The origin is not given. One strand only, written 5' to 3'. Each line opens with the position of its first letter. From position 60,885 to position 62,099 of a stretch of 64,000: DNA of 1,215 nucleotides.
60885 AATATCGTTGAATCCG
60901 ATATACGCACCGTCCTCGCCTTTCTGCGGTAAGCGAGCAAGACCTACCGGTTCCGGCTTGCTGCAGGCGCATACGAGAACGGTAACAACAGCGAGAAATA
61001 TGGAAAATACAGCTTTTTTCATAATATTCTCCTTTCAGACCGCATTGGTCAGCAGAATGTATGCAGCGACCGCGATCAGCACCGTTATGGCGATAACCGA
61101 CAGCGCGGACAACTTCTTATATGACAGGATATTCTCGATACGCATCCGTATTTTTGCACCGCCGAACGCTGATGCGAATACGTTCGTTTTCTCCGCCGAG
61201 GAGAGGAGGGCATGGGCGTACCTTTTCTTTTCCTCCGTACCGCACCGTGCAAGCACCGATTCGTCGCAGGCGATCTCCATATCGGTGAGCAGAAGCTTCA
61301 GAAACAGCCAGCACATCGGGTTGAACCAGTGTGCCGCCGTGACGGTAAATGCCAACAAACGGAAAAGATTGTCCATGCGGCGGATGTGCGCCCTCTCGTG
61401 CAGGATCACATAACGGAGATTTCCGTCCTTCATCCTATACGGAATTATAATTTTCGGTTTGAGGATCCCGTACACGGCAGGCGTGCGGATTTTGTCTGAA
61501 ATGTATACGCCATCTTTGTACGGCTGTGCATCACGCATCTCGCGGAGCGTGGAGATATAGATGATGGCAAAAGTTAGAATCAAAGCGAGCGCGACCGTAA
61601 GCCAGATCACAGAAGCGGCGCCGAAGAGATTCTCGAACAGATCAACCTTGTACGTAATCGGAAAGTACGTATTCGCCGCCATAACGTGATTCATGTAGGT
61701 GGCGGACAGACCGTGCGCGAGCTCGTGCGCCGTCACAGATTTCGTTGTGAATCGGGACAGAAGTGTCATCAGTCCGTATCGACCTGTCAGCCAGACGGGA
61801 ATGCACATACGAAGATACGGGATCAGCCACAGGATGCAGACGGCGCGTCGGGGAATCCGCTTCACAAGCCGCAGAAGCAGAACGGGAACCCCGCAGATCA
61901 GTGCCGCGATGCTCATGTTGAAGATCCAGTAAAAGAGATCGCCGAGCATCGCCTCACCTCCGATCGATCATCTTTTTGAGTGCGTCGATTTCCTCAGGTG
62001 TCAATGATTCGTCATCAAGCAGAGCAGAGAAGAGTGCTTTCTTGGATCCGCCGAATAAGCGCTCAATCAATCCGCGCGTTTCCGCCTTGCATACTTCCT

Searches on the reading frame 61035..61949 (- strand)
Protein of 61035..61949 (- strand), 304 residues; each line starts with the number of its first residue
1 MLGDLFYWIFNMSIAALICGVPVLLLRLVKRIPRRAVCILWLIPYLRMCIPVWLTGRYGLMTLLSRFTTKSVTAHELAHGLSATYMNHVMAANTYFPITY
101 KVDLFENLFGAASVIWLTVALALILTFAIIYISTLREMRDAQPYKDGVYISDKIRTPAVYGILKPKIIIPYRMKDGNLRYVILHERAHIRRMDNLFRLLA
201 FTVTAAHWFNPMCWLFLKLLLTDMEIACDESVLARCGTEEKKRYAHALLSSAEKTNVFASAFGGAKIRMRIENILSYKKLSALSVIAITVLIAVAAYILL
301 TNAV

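Call 29: search_protein_families(library=pfam, proteins=[window:61035-61949:-], max_evalue=0.001)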
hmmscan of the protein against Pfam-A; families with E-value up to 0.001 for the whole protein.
window:61035-61949:- (304 aa): 2 families
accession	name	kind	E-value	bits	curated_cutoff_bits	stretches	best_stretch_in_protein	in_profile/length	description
PF05569.17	Peptidase_M56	-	1.5e-40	139.6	31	1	9-264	3-279/296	BlaR1 peptidase M56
PF01435.24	Peptidase_M48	-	0.00036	20.9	20.3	0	174-202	61-90/186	Peptidase family M48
